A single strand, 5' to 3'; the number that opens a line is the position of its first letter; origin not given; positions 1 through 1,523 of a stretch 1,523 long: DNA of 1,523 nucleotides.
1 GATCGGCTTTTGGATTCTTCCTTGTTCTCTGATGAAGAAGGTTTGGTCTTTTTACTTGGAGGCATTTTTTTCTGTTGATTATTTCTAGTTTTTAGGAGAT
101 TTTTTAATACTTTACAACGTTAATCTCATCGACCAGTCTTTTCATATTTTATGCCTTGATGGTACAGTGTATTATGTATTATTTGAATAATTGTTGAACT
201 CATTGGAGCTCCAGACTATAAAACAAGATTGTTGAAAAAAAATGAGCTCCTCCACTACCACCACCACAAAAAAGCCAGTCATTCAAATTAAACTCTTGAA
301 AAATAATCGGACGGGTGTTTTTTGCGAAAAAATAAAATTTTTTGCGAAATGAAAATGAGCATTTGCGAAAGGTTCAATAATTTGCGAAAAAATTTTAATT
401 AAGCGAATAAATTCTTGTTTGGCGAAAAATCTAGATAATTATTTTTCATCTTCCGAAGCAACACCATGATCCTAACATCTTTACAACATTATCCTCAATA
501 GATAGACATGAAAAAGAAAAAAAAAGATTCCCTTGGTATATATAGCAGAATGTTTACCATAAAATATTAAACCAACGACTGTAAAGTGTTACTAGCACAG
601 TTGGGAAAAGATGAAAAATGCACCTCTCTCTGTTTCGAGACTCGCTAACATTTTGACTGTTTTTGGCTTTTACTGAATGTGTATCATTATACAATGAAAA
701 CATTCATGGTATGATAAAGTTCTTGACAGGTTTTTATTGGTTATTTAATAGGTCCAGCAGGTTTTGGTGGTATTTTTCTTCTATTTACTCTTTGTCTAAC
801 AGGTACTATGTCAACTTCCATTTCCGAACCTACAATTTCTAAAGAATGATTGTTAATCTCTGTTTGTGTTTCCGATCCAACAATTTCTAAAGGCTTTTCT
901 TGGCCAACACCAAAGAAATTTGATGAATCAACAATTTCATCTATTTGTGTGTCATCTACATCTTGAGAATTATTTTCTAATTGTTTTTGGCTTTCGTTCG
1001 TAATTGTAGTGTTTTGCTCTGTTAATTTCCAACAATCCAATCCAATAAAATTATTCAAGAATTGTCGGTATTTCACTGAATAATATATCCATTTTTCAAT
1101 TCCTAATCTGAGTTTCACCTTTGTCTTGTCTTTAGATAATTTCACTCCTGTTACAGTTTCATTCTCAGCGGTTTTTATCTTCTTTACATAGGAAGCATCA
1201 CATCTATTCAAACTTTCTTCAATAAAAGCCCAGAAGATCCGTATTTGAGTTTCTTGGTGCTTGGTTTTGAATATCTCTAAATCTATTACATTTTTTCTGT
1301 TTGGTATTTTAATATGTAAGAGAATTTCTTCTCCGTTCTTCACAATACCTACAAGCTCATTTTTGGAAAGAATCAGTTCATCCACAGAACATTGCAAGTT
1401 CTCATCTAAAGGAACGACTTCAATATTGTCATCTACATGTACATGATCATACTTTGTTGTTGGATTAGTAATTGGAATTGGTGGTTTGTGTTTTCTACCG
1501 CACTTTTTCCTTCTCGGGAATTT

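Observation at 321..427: Helically phased array of six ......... cores with diverged spacers in the intergenic region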

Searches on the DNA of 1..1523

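Call 51: search_rna_families(source=window, threshold=evalue, max_evalue=1)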
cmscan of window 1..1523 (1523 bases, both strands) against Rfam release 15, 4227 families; matches with E-value up to 1: 1.
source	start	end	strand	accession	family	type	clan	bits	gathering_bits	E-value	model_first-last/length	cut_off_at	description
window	8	43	-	RF02777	OppA_thermometer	Cis-reg; thermoregulator;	-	15.4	290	0.23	1-304/304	no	OppA 5' UTR thermometer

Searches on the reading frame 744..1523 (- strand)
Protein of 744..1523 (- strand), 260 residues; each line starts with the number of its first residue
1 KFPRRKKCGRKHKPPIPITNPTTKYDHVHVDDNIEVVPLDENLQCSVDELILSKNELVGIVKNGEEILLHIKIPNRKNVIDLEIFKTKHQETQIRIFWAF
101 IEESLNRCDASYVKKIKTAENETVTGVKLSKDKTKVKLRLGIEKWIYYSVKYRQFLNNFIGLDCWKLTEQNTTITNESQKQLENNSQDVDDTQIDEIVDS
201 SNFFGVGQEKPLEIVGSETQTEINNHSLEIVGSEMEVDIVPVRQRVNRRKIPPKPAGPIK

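Call 8: search_protein_families(library=pfam, proteins=[window:744-1523:-], max_evalue=1)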
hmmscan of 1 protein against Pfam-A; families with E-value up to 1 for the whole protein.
window:744-1523:- (260 aa): 1 family
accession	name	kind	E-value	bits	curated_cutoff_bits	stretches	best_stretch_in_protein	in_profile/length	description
PF07574.19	SMC_Nse1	-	0.11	12.9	23.3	1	75-103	52-80/194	Nse1 non-SMC component of SMC5-6 complex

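Call 9: find_homologous_proteins(query=window:744-1523:-)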
Query window:744-1523:- (260 aa): 1 proteins with E <= 0.001 among 315 candidates.
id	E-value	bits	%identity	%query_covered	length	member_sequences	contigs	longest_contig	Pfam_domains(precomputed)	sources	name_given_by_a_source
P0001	1.3e-138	479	100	85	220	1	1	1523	-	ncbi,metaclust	ncbi:predicted protein, partial [Naegleria gruberi]|metaclust:status=active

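Call 11: find_encoding_contigs(protein=P0001, flank=10000)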
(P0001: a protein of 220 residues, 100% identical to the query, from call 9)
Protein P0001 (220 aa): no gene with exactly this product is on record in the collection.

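Call 21: search_protein_representatives(protein=window:744-1523:-)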
Query: 260 residues. Proteins with E-value up to 0.001 (for the whole library): 2; up to 1e-10: 2; up to 1e-30: 2. The best 2 are listed.
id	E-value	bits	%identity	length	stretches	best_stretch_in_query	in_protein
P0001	4.1e-139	478.6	100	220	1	41-260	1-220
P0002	2.9e-81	289.0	100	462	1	1-135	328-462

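Call 23: find_encoding_contigs(protein=P0002, flank=10000)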
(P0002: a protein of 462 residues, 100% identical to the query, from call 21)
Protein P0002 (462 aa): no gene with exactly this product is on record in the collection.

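Call 24: search_protein_families(library=pfam, proteins=[P0002], max_evalue=0.1)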
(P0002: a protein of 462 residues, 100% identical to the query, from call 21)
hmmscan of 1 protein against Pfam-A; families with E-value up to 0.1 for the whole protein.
P0002 (462 aa): 1 family
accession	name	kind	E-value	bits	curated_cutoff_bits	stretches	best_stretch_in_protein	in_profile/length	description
PF04434.22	SWIM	-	3.4e-05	23.7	19.6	1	242-275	2-37/38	SWIM zinc finger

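Call 25: find_homologous_proteins(query=P0002)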
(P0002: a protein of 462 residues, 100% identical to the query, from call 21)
Query P0002 (462 aa): 1 proteins with E <= 0.001 among 6734 candidates.
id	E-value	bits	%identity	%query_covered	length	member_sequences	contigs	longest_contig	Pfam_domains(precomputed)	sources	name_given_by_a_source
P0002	0.0e+0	1053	100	100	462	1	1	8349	-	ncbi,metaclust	ncbi:predicted protein, partial [Naegleria gruberi]|metaclust:status=active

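Call 26: search_protein_families(library=pfam, proteins=[P0002], max_evalue=10)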
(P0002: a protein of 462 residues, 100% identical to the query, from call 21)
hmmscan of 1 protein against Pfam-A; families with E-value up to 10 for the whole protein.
P0002 (462 aa): 1 family
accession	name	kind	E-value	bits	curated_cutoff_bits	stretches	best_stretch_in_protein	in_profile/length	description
PF04434.22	SWIM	-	3.4e-05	23.7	19.6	1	242-275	2-37/38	SWIM zinc finger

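Call 35: predict_structure(protein=P0002)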
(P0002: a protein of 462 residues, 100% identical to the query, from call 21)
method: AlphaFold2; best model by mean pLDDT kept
length: 462 residues; sequences in the alignment: 1
mean_pLDDT: 33.4   pTM: 0.19
mean pLDDT of the five models: 33.4, 32.2, 30.6, 28.2, 27.4
residues with pLDDT >= 90: 0; 70-90: 0; 50-70: 20; < 50: 442
segments of 3 or more residues with pLDDT < 50: 1-19, 45-462
pLDDT, mean of each block of 10 residues (from residue 1): 36 46 54 51 44 43 34 39 41 40 32 35 39 35 30 35 35 32 33 29 37 39 29 34 32 34 33 35 33 28 25 24 22 24 24 25 26 26 32 35 34 31 28 30 29 29 27
secondary structure, 60 per line:
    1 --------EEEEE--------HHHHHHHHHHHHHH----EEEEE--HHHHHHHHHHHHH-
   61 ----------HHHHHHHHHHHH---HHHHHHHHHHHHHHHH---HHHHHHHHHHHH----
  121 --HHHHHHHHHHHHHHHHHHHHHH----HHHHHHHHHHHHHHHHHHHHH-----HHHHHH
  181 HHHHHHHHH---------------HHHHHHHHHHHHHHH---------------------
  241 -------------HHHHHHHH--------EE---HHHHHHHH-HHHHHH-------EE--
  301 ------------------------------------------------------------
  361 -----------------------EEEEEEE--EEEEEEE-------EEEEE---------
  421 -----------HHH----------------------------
elements in order: E9-13 H22-35 E40-44 H47-59 H71-82 H86-101 H105-116 H123-144 H149-169 H175-189 H205-219 H254-261 H275-282 H284-289 E384-390 E393-399 E407-411

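Call 37: search_protein_families(library=ncbifam, proteins=[P0002], max_evalue=10)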
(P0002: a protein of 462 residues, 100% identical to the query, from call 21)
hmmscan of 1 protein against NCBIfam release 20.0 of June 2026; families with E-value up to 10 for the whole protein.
P0002 (462 aa): 1 family
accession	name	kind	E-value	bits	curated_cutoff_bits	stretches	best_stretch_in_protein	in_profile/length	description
NF033543.2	transpos_IS256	equivalog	0.00032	19.8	150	1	63-186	210-334/338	IS256 family transposase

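Call 39: find_encoding_contigs(protein=window:744-1523:-, flank=10000)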
Protein window:744-1523:- (260 aa): no gene with exactly this product is on record in the collection.

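Call 40: list_cluster_members(proteins=[P0001, P0002])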
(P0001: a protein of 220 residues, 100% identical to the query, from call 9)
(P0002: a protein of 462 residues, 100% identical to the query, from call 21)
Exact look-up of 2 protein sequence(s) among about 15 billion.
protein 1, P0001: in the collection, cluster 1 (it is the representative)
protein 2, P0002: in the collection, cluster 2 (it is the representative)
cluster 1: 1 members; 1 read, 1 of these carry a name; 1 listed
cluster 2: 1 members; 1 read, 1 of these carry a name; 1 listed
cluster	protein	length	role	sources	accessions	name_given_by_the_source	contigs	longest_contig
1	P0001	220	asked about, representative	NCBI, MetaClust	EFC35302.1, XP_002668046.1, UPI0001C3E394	predicted protein, partial [Naegleria gruberi] | status=active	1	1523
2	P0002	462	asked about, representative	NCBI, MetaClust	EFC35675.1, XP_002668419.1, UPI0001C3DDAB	predicted protein, partial [Naegleria gruberi] | status=active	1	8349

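Call 55: search_solved_structures(query=P0002, max_evalue=10, show_alignments=2)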
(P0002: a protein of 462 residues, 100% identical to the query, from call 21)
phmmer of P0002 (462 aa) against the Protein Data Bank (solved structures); distinct sequences matched with E-value up to 10: 4.
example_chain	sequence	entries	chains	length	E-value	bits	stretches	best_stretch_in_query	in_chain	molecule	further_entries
2jvu_A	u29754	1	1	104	0.17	13.8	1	24-84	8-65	DISPERSIN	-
9p40_A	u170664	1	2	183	0.24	13.2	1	204-257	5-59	MEKK1 SWIM and RING Domains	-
6jn2_A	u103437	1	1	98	0.82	11.5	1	113-180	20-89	Protein AF-10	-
6ckn_A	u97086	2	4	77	1.1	11.1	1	115-180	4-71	Protein AF-10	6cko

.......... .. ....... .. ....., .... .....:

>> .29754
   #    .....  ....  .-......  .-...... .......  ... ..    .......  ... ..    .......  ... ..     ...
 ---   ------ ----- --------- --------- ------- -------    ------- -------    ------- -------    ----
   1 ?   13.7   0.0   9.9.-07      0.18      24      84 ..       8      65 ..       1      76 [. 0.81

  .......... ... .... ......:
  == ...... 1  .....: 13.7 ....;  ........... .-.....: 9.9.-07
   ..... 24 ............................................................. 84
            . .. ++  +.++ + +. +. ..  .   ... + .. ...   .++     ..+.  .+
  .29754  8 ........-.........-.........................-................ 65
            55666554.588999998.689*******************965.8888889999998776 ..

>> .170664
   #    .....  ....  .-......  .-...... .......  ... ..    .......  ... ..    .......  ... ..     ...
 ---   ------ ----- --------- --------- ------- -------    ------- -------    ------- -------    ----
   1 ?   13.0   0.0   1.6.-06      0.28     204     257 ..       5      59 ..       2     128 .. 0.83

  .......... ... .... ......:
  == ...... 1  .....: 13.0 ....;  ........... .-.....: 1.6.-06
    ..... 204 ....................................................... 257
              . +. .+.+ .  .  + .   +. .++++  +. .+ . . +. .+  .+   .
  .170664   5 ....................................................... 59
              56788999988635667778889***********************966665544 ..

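Call 59: find_related_loci(query=P0002, collection=viral_contigs, flank=5000)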
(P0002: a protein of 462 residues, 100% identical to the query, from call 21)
Query P0002 (462 aa) in viral_contigs; peptide patterns used: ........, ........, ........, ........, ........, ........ (x = any residue, [..] = any of these).
3 stretches matched a pattern, but none encodes a relative of the query by tblastn (E <= 1e-3).

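Call 60: find_related_loci(query=P0002, collection=genome_contigs, flank=5000)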
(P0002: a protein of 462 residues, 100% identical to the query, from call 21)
Query P0002 (462 aa) in genome_contigs; peptide patterns used: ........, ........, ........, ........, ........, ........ (x = any residue, [..] = any of these).
81 stretches matched a pattern, but none encodes a relative of the query by tblastn (E <= 1e-3).
